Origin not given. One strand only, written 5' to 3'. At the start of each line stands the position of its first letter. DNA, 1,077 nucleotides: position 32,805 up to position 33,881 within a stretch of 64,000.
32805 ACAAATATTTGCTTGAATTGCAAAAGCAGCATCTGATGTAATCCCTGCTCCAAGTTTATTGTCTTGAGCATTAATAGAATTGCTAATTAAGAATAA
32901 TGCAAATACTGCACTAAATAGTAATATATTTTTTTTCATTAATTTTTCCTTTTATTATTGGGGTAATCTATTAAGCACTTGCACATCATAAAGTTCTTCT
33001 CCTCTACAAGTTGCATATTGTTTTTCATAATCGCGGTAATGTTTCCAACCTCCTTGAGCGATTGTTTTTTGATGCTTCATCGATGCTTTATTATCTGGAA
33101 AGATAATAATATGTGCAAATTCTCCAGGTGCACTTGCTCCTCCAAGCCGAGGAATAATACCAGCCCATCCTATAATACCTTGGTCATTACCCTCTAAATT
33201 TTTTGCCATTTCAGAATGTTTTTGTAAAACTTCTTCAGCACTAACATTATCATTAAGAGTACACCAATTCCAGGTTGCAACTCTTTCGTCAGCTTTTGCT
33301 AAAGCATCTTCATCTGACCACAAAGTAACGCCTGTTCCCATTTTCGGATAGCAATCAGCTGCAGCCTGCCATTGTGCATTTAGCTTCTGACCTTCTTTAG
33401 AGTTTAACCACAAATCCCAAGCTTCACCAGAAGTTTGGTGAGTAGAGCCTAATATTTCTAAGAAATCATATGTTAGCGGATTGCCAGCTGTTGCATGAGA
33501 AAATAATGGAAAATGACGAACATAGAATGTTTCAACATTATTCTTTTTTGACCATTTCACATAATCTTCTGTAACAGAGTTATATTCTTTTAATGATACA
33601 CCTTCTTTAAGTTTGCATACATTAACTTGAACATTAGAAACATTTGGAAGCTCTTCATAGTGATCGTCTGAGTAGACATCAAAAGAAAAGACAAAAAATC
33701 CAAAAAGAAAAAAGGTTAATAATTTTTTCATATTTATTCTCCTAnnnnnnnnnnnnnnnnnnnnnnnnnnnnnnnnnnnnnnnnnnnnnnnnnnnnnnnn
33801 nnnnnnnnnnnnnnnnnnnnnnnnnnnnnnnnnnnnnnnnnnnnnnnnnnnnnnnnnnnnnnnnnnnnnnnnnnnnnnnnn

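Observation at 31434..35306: Tandem array of five secreted, internally duplicated alpha+beta proteins of an unrecognised family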

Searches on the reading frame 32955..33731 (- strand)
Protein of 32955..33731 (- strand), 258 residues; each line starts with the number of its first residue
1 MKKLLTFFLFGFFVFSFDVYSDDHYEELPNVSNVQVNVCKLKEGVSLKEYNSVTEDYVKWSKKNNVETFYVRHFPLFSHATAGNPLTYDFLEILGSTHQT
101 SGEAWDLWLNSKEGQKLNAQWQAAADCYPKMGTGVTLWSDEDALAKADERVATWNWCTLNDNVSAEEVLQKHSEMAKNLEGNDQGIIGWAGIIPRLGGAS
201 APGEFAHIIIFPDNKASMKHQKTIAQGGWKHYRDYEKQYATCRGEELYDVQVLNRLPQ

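Call 3: search_protein_families(library=pfam, proteins=[window:32955-33731:-], max_evalue=10)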
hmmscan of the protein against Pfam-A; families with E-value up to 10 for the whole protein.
window:32955-33731:- (258 aa): 0 families

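Call 4: search_protein_families(library=ncbifam, proteins=[window:32955-33731:-], max_evalue=10)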
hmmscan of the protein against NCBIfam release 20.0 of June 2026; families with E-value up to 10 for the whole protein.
window:32955-33731:- (258 aa): 2 families
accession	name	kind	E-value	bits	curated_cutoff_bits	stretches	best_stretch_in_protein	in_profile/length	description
NF040904.1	PhrA_Strep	subfamily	0.096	12.9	40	1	2-16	8-22/56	PhrA family quorum-sensing system peptide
NF033220.1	ANT_3pp_II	equivalog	0.16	11.3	400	1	102-172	139-198/258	ANT(3'')-II family aminoglycoside nucleotidyltransferase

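Call 7: find_homologous_proteins(query=window:32955-33731:-)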
Query window:32955-33731:- (258 aa): 12 proteins with E <= 0.001 among 252 candidates.
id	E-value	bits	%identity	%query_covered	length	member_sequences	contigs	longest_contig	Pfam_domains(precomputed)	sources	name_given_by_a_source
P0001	1.9e-157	541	88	100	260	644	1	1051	-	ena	-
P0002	3.4e-147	507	82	100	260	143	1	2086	-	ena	-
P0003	1.1e-145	502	81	100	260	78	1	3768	-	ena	-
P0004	1.8e-140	485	78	100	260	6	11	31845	-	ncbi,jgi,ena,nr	ncbi:MAG: hypothetical protein VX812_04900 [Pseudomonadota bacterium]|nr:hypothetical protein [Pseud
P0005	8.3e-134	463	74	99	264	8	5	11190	-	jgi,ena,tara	tara:strand:- start:225 stop:1019 length:795 start_codon:yes stop_codon:yes gene_type:complete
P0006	3.5e-131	454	73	100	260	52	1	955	-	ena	-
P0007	9.5e-127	440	72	100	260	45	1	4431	-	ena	-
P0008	8.9e-102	358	93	63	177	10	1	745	-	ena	-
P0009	5.2e-78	280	82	57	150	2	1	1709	-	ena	-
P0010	4.4e-61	225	46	81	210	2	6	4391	-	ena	-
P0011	3.3e-48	182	37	99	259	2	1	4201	-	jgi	-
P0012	3.2e-43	166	90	32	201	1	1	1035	PF00326.28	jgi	-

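Call 19: search_solved_structures(query=A2, max_evalue=10)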
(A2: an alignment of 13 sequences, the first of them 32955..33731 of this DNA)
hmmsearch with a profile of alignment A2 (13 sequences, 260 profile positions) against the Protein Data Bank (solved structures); distinct sequences matched with E-value up to 10: 3.
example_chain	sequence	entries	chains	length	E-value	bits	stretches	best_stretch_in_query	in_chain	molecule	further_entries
1wf1_A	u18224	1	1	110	1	12.2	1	108-145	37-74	RNA-binding protein Raly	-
8tb7_H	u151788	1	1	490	1.7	11.4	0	1-30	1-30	Fab24 BAK5 heavy chain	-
9yfu_C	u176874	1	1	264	3.6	10.4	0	1-31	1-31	Fab24 BAK5 light chain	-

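Call 22: predict_structure(alignment_id=A2)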
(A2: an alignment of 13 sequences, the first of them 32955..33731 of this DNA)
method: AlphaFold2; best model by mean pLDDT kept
length: 258 residues; sequences in the alignment: 13
mean_pLDDT: 82.3   pTM: 0.76
mean pLDDT of the five models: 82.3, 79.9, 79.7, 79.3, 79.1
residues with pLDDT >= 90: 120; 70-90: 90; 50-70: 21; < 50: 27
segments of 3 or more residues with pLDDT < 50: 1-7, 9-26
pLDDT, mean of each block of 10 residues (from residue 1): 47 42 49 90 94 96 94 79 64 91 92 95 92 90 88 91 89 84 83 72 87 91 77 88 88 86
secondary structure, 60 per line:
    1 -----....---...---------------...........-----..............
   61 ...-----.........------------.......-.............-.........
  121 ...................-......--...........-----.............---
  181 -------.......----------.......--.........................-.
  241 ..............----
elements in order: H6-9 E31-41 H47-63 E69-77 E90-96 H98-110 H112-124 E125-139 H141-146 E149-159 H165-177 E188-194 E205-211 H214-238 E240-254

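Call 26: fold_search(model_id=the predicted structure, library=pdb)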
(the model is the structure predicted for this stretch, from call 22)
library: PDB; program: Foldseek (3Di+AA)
matches with E <= 10: 1108; with E <= 0.001: 106
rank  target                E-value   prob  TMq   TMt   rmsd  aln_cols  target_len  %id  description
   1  2pgc_A                7.2e-08  1.00  0.60  0.73   3.9       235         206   12  Crystal structure of a a marine metagenome protein (jcvi_pep_1096685590403) from uncultured marine organism at 2.53 A  (released 2007-04-24)
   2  3mcs_A                2.9e-07  1.00  0.50  0.57   5.7       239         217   15  Crystal structure of Putative monooxygenase (FN1347) from FUSOBACTERIUM NUCLEATUM SUBSP. NUCLEATUM ATCC 25586 at 2.55  (released 2010-05-19)
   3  2pgc_B                4.4e-07  1.00  0.60  0.72   3.9       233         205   12  Crystal structure of a a marine metagenome protein (jcvi_pep_1096685590403) from uncultured marine organism at 2.53 A  (released 2007-04-24)
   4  2pgc_C                5.0e-07  1.00  0.57  0.70   3.9       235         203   12  Crystal structure of a a marine metagenome protein (jcvi_pep_1096685590403) from uncultured marine organism at 2.53 A  (released 2007-04-24)
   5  3mcs_B                5.9e-07  1.00  0.51  0.58   5.4       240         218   15  Crystal structure of Putative monooxygenase (FN1347) from FUSOBACTERIUM NUCLEATUM SUBSP. NUCLEATUM ATCC 25586 at 2.55  (released 2010-05-19)
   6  3f44                  9.6e-07  1.00  0.56  0.66   5.0       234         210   11  Crystal structure of putative monooxygenase (YP_193413.1) from Lactobacillus acidophilus NCFM at 1.55 A resolution (released 2008-11-18)
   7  9mhr_C                1.7e-06  1.00  0.47  0.53   6.2       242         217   11  G169L variant of Coproheme Decarboxylase from Streptomyces Coelicolor in complex with Monovinyl, Monopropionate Deuter (released 2025-10-22)
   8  9mhr_B                4.4e-06  1.00  0.46  0.53   6.5       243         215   12  G169L variant of Coproheme Decarboxylase from Streptomyces Coelicolor in complex with Monovinyl, Monopropionate Deuter (released 2025-10-22)
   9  9mhr_E                4.6e-06  1.00  0.47  0.53   6.1       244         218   11  G169L variant of Coproheme Decarboxylase from Streptomyces Coelicolor in complex with Monovinyl, Monopropionate Deuter (released 2025-10-22)
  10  9mhr_A                5.9e-06  1.00  0.46  0.54   6.2       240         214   11  G169L variant of Coproheme Decarboxylase from Streptomyces Coelicolor in complex with Monovinyl, Monopropionate Deuter (released 2025-10-22)
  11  9mhr_D                6.3e-06  1.00  0.49  0.55   6.0       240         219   11  G169L variant of Coproheme Decarboxylase from Streptomyces Coelicolor in complex with Monovinyl, Monopropionate Deuter (released 2025-10-22)
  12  2vxh_F                7.5e-06  1.00  0.46  0.50   6.6       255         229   14  The crystal structure of chlorite dismutase: a detox enzyme producing molecular oxygen (released 2009-03-03)
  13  2vxh_A                9.5e-06  1.00  0.42  0.46   7.0       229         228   15  The crystal structure of chlorite dismutase: a detox enzyme producing molecular oxygen (released 2009-03-03)
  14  9mhq_C                1.2e-05  1.00  0.49  0.56   6.5       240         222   10  G169V variant of Streptomyces coelicolor coproheme decarboxylase in complex with Monovinyl, Monopropionate Deuteroheme (released 2025-10-22)
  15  9mhq_A                1.3e-05  1.00  0.47  0.53   6.3       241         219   10  G169V variant of Streptomyces coelicolor coproheme decarboxylase in complex with Monovinyl, Monopropionate Deuteroheme (released 2025-10-22)
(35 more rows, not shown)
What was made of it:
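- Closest known: EfeB/YcdB-type periplasmic DyP peroxidases of the Fur-regulated EfeUOB iron uptake system. Same: They appear among the Foldseek hits (call 26).
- TM-scores to haem enzymes are low (0.40-0.50) compared with 0.60-0.73 for 2pgc (call 26).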

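Call 31: search_protein_representatives(alignment_id=A2)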
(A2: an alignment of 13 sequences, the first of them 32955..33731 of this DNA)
Query: 13 sequences, 260 profile positions. Proteins with E-value up to 0.001 (for the whole library): 411; up to 1e-10: 210; up to 1e-30: 28. The best 150 are listed.
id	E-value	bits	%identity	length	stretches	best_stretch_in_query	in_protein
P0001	6.3e-133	458.6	-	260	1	1-260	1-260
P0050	6.5e-86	304.5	-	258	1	1-257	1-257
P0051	7.6e-85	301.1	-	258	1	3-259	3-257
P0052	6.3e-81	288.2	-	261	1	6-260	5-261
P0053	3.0e-76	272.9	-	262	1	8-258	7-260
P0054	1.2e-67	244.7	-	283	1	9-257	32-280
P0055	2.5e-67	243.6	-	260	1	7-259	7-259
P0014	3.0e-59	217.2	-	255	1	1-259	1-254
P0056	1.5e-57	211.6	-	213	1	49-259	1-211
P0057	5.9e-54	199.8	-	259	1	60-195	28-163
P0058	3.1e-53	197.4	-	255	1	12-256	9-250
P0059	8.7e-50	186.1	-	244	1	11-182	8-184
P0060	3.1e-48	181.1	-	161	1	11-157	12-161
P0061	8.0e-47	176.4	-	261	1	15-257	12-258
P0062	8.0e-47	176.4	-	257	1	6-258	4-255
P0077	2.7e-27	112.4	-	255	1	1-256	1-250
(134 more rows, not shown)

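Call 36: find_related_loci(query=A4, collection=genome_contigs, flank=10000)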
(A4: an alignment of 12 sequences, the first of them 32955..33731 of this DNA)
Query A4 (258 aa) in genome_contigs; peptide patterns used: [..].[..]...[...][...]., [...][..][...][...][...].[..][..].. (x = any residue, [..] = any of these).
43 stretches matched a pattern; 21 encode a relative of the query (tblastn E <= 1e-3); 20 distinct loci.
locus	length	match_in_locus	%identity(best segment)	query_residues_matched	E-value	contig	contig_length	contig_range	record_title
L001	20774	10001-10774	96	1-258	2e-174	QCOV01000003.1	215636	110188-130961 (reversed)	OCS116 cluster bacterium AG-435-F03 Ga0172089_13, whole genome shotgun sequence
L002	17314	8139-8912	96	1-258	5e-174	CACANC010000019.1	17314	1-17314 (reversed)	uncultured PS1 clade bacterium isolate AG-343-O05 genome assembly, contig: AG-343-O05_NODE_19, whole genome shotgun sequ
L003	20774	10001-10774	95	1-258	1e-162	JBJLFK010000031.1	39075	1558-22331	MAG: Alphaproteobacteria bacterium isolate LRMED-253 Rhizobiales-LRMED-253-C2799, whole genome shotgun sequence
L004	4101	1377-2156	78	1-258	8e-147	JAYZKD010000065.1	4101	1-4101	MAG: Pseudomonadota bacterium isolate XB_MAG275 DB_MAG275_0065, whole genome shotgun sequence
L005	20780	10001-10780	73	1-258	1e-136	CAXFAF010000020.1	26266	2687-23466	MAG TPA_asm: uncultured bacterium isolate ERR599117_binner13_Refined_37 genome assembly, contig: ERZ841638.263, whole ge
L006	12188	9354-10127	74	3-258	1e-135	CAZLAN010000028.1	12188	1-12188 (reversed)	MAG TPA_asm: uncultured Rhodobiaceae bacterium isolate SRP077602_co4_748 genome assembly, contig: NODE_9550_length_12188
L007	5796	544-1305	73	4-258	2e-131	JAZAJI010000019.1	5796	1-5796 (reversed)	MAG: Pseudomonadota bacterium isolate XB_MAG865 DB_MAG865_0019, whole genome shotgun sequence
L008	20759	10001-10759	46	1-254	4e-79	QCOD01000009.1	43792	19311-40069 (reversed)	OCS116 cluster bacterium AG-430-B22 Ga0172088_109, whole genome shotgun sequence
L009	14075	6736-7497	45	1-255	2e-71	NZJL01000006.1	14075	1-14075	MAG: Porticoccaceae bacterium isolate MED13 79212, whole genome shotgun sequence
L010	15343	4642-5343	45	23-255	1e-70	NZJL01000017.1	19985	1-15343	MAG: Porticoccaceae bacterium isolate MED13 84684, whole genome shotgun sequence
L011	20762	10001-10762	41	3-255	3e-65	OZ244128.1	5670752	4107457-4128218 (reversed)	MAG: Candidatus Azotimanducaceae bacterium isolate 677a7970-e1ef-4541-8232-3b7c88f4bfe2 genome assembly, chromosome: 1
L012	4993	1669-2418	40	4-256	7e-63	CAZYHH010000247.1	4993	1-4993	MAG TPA_asm: uncultured Pseudomonadales bacterium isolate SRP077602_co4_662 genome assembly, contig: NODE_34733_length_4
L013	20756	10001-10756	39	5-255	1e-57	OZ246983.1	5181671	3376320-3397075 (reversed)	MAG: Candidatus Azotimanducaceae bacterium isolate 4fa3b10b-92e5-4927-86fe-d6c44098c84f genome assembly, chromosome: 1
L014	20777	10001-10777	40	3-258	7e-58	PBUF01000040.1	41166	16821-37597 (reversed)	MAG: Gammaproteobacteria bacterium isolate RS465 24898, whole genome shotgun sequence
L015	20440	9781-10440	40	34-255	2e-50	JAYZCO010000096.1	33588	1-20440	MAG: Pseudomonadota bacterium isolate XB_MAG1231 DB_MAG1231_0096, whole genome shotgun sequence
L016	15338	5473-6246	35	2-255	3e-48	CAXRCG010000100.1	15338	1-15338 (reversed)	MAG: Pseudomonadales bacterium isolate YZ09aD_8.18 genome assembly, contig: k141_944753, whole genome shotgun sequence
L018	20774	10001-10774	35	2-255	1e-49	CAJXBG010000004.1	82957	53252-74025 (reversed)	MAG TPA_asm: uncultured Gammaproteobacteria bacterium isolate ERR598994_bin.48_MetaBAT_v2.12.1_MAG genome assembly, cont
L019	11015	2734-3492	44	2-255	2e-69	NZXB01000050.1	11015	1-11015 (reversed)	MAG: Porticoccaceae bacterium isolate NAT43 20227, whole genome shotgun sequence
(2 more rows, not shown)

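Call 43: search_protein_families(library=pfam, proteins=[L009:8021-9169:+, L009:9072-12209:+, L009:12536-13879:+, L009:6186-6608:-, L011:6161-7594:+, L011:7582-8139:+, L011:8169-8903:+, L011:8908-9807:+, L011:10787-11761:+, L011:11767-12837:-], max_evalue=0.00001)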
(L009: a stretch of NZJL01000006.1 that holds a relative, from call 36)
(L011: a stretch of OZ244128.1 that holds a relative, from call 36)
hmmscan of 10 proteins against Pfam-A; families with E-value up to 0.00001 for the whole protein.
L009:8021-9169:+ (382 aa): 0 families

L009:9072-12209:+ (1045 aa): 1 family
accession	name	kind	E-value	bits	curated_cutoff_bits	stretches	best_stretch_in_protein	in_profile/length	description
PF00873.25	ACR_tran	-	1.8e-201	671.9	28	1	32-1030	2-1020/1021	AcrB/AcrD/AcrF family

L009:12536-13879:+ (447 aa): 1 family
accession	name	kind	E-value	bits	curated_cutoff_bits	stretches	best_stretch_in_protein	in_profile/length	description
PF00860.26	Xan_ur_permease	-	1.3e-85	287.9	27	1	24-411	3-388/389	Permease family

L009:6186-6608:- (140 aa): 1 family
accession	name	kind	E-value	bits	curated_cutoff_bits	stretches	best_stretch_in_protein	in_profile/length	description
PF13279.12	4HBT_2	-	4.9e-14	53.3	25.5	1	10-129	4-122/122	Thioesterase-like superfamily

L011:6161-7594:+ (477 aa): 1 family
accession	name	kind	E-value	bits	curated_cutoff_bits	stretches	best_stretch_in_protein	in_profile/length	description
PF06629.18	MipA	-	1.9e-45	156.2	24.2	1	52-277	1-220/221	MltA-interacting protein MipA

L011:7582-8139:+ (185 aa): 0 families

L011:8169-8903:+ (244 aa): 3 families
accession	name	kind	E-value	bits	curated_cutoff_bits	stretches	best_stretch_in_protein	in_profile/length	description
PF01135.25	PCMT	-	1.8e-63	214.6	20.3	1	52-243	15-209/210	Protein-L-isoaspartate(D-aspartate) O-methyltransferase (PCMT)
PF13847.12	Methyltransf_31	-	1e-06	28.9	27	1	110-204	3-108/145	Methyltransferase domain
PF13649.12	Methyltransf_25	-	1.8e-06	29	27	1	114-193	1-81/97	Methyltransferase domain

L011:8908-9807:+ (299 aa): 1 family
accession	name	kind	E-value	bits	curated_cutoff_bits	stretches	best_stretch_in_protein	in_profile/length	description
PF00892.27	EamA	-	1.1e-29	103.8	28.2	2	163-297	3-134/135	EamA-like transporter family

L011:10787-11761:+ (324 aa): 3 families
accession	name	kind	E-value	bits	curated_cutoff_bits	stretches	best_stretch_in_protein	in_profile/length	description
PF13602.12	ADH_zinc_N_2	-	3e-22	80.4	27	1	198-321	2-134/134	Zinc-binding dehydrogenase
PF08240.17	ADH_N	-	1.1e-13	51.7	23.5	1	27-124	2-102/104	Alcohol dehydrogenase GroES-like domain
PF00107.32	ADH_zinc_N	-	2.2e-11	44.2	31.8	1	167-242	2-85/129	Zinc-binding dehydrogenase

L011:11767-12837:- (356 aa): 1 family
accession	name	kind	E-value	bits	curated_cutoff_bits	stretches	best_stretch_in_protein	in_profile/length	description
PF02628.20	COX15-CtaA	-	3.7e-116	388.1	29.9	1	18-338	1-321/322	Cytochrome oxidase assembly protein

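Call 44: search_protein_families(library=pfam, proteins=[L012:769-1491:-, L012:3082-4329:-, L014:9150-9872:-, L014:10880-12130:-, L014:12193-12810:-, L018:8114-9574:+, L018:7300-8049:+, L018:10894-11364:-, L010:5413-6885:-, L010:3885-4301:+], max_evalue=0.00001)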
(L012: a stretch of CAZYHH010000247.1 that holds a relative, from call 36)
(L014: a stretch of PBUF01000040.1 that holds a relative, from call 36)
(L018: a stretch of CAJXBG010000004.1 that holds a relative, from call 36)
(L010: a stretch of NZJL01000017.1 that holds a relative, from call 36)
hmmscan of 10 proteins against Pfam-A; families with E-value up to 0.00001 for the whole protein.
L012:769-1491:- (240 aa): 0 families

L012:3082-4329:- (415 aa): 2 families
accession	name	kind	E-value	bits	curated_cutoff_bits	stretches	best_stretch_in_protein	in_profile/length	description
PF07690.21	MFS_1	-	6.9e-47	160.5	33.4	2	24-315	1-288/347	Major Facilitator Superfamily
PF00083.30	Sugar_tr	-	3.7e-07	29.8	22.3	1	64-208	297-440/452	Sugar (and other) transporter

L014:9150-9872:- (240 aa): 0 families

L014:10880-12130:- (416 aa): 2 families
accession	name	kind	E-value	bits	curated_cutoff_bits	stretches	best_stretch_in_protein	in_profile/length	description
PF07690.21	MFS_1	-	1.2e-46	159.7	33.4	2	29-317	6-288/347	Major Facilitator Superfamily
PF01306.25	LacY_symp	-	2.2e-08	33.8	24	1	45-230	34-212/413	LacY proton/sugar symporter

L014:12193-12810:- (205 aa): 1 family
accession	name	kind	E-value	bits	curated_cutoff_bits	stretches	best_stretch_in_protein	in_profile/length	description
PF01810.24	LysE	-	1.3e-29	103.5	25.6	1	15-200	2-190/193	LysE type translocator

L018:8114-9574:+ (486 aa): 1 family
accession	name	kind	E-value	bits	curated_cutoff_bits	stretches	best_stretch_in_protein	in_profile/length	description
PF00171.27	Aldedh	-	6.3e-87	292.5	23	1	14-452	28-460/461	Aldehyde dehydrogenase family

L018:7300-8049:+ (249 aa): 2 families
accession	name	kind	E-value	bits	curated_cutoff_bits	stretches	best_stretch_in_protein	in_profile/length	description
PF00440.29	TetR_N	-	9e-15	54.6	24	1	51-95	1-45/47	Bacterial regulatory proteins, tetR family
PF17929.6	TetR_C_34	-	4.4e-07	30.5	26.3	1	122-215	2-95/120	Tetracyclin repressor-like, C-terminal domain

L018:10894-11364:- (156 aa): 0 families

L010:5413-6885:- (490 aa): 3 families
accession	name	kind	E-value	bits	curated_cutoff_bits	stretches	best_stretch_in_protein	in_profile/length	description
PF01546.33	Peptidase_M20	-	3.9e-30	105.8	24.6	1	117-488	2-205/206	Peptidase family M20/M25/M40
PF07687.19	M20_dimer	-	8.6e-14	51.8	21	1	238-381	1-101/107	Peptidase dimerisation domain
PF04389.22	Peptidase_M28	-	1.9e-07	31.5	21.3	1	106-215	7-92/193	Peptidase family M28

L010:3885-4301:+ (138 aa): 1 family
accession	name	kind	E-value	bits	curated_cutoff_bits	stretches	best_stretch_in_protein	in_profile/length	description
PF04828.22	GFA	-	1.8e-12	47.8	24.3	1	17-117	2-106/115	Glutathione-dependent formaldehyde-activating enzyme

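Call 48: search_protein_families(library=pfam, alignment_id=A6, max_evalue=1)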
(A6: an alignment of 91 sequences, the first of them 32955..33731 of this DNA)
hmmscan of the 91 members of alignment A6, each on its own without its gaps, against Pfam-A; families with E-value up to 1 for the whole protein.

A. member 1, window:32955-33731:- (258 aa): 0 families

B. families by the number of members that match (of 91 scanned): 23 families
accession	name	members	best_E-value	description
PF07978.19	NIPSNAP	4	6.8e-05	NIPSNAP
PF11326.13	PANTS-like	1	0.0019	Synaptic plasticity regulator PANTS-like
PF09832.14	DUF2059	1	0.0028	Uncharacterized protein conserved in bacteria (DUF2059)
PF21463.3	Cry1Ac_dom-VII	1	0.0064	Cry1Ac, domain VII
PF02129.25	Peptidase_S15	1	0.023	X-Pro dipeptidyl-peptidase (S15 family)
PF06411.16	HdeA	1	0.038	HdeA/HdeB family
PF12221.13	HflK_N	1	0.058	Bacterial membrane protein N terminal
PF13051.11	DUF3912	1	0.069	Protein of unknown function (DUF3912)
PF19401.4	DUF5976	1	0.076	Family of unknown function (DUF5976)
PF11762.14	Arabinose_Iso_C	1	0.095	L-arabinose isomerase C-terminal domain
PF07828.18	PA-IL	1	0.1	PA-IL-like protein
PF20100.4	DUF6490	1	0.12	Family of unknown function (DUF6490)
PF18493.6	DUF5617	1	0.12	Domain of unknown function (DUF5617)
PF17966.7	Muc_B2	1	0.16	Muc B2-like domain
PF09935.14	DUF2167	1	0.16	Protein of unknown function (DUF2167)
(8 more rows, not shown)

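Call 49: search_solved_structures(query=A6, max_evalue=10, show_alignments=2)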
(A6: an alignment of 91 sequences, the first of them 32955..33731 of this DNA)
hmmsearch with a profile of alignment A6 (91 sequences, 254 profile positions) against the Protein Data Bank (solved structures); distinct sequences matched with E-value up to 10: 0.

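Call 52: find_encoding_contigs(protein=P0011, flank=8000, max_places=3)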
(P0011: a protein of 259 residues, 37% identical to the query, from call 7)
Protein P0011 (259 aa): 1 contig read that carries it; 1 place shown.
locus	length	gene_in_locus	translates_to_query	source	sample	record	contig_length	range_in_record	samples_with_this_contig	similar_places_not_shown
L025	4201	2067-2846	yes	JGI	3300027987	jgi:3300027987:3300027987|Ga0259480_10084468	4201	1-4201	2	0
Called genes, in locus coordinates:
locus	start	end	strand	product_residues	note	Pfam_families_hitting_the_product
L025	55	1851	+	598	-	PF13676:TIR_2, PF13414:TPR_11 (faint), PF13428:TPR_14 (faint), PF00515:TPR_1 (faint), PF07719:TPR_2 (faint), PF13181:TPR_8 (faint), PF13432:TPR_16 (faint), PF14559:TPR_19 (faint), +1 more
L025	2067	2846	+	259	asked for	-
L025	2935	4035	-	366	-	PF02958:EcKL, PF07914:DUF1679, PF01636:APH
